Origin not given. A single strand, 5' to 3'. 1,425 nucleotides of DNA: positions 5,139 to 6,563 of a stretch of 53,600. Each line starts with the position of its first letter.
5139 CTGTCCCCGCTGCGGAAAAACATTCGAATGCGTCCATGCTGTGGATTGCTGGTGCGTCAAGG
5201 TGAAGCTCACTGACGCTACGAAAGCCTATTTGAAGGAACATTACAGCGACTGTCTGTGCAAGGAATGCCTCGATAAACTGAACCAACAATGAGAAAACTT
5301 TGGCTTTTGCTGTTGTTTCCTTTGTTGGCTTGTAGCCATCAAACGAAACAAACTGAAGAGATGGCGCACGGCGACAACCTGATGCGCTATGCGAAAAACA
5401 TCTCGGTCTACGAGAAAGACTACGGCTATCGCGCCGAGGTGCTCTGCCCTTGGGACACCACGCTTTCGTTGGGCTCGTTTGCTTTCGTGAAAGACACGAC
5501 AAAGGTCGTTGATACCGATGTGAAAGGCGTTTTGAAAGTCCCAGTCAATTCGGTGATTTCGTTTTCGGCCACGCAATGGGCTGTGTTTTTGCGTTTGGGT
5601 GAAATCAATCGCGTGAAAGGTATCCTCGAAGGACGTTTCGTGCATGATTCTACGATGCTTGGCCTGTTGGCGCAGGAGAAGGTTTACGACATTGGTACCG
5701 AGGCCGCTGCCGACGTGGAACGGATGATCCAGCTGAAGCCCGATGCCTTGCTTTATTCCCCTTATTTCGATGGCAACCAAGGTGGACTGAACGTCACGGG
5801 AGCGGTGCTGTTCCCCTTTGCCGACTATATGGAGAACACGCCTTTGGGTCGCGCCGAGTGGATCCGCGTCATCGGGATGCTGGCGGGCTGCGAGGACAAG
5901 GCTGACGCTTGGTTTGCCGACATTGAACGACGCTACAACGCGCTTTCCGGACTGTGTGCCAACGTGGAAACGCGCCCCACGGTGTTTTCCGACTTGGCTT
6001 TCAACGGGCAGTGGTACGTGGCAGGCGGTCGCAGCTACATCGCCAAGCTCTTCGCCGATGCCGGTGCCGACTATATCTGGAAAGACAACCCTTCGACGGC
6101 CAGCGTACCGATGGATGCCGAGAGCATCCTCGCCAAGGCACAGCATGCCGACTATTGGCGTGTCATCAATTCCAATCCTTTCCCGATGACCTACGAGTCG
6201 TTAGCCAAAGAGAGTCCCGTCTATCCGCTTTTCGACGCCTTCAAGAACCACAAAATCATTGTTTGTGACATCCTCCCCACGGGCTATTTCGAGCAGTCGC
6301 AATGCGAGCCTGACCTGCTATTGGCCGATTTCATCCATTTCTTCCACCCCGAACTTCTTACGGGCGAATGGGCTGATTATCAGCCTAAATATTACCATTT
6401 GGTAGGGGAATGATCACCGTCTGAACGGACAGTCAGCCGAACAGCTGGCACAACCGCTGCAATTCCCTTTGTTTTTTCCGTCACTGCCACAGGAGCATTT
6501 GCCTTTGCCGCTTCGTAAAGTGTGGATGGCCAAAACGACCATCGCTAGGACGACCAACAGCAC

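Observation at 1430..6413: B12 riboswitch drives an operon that opens with two T9SS-sorted proteins and contains no TonB-dependent BtuB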

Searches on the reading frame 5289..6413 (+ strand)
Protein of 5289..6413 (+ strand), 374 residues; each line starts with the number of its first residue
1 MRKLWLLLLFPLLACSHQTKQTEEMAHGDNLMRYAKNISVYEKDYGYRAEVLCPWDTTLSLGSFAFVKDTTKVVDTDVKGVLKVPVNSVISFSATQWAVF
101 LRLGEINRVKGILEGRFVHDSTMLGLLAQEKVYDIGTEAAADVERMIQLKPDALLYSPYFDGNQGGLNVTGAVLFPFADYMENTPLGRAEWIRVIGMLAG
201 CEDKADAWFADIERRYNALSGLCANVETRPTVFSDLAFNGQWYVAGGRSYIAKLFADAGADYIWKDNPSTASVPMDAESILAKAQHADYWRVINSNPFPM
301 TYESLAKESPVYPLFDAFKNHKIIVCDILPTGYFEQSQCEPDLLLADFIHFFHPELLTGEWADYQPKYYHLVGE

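Call 3: search_protein_families(library=pfam, proteins=[window:5289-6413:+], max_evalue=0.1)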
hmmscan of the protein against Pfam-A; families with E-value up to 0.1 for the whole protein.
window:5289-6413:+ (374 aa): 1 family
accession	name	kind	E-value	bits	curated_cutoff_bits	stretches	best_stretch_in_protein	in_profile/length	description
PF01497.23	Peripla_BP_2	-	1.6e-23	83.8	27.5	1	130-327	38-232/235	Periplasmic binding protein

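Call 4: search_protein_families(library=ncbifam, proteins=[window:5289-6413:+], max_evalue=0.1)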
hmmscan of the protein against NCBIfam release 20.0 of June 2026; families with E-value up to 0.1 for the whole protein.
window:5289-6413:+ (374 aa): 4 families
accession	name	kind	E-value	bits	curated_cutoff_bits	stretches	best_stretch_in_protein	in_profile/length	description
TIGR03659.1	IsdE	equivalog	0.00013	21.2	298.65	1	130-282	74-222/292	heme ABC transporter substrate-binding protein IsdE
TIGR04281.1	peripla_PGF_1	equivalog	0.00022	20.5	325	1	102-282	37-207/330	PGF-CTERM-anchored ABC transporter substrate-binding protein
NF038166.1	blaYEM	exception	0.021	14.5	535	1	28-91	22-86/246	YEM family subclass B2 metallo-beta-lactamase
NF007864.0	PRK10576.1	equivalog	0.051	12.9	252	1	130-267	76-214/297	Fe(3+)-hydroxamate ABC transporter substrate-binding protein FhuD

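Call 17: search_solved_structures(query=window:5289-6413:+, max_evalue=1, show_alignments=1)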
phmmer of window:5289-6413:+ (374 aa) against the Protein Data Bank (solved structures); distinct sequences matched with E-value up to 1: 1.
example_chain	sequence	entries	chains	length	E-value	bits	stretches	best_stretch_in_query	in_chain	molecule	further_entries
7w8f_A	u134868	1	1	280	0.83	11.9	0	132-221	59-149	Putative periplasm binding protein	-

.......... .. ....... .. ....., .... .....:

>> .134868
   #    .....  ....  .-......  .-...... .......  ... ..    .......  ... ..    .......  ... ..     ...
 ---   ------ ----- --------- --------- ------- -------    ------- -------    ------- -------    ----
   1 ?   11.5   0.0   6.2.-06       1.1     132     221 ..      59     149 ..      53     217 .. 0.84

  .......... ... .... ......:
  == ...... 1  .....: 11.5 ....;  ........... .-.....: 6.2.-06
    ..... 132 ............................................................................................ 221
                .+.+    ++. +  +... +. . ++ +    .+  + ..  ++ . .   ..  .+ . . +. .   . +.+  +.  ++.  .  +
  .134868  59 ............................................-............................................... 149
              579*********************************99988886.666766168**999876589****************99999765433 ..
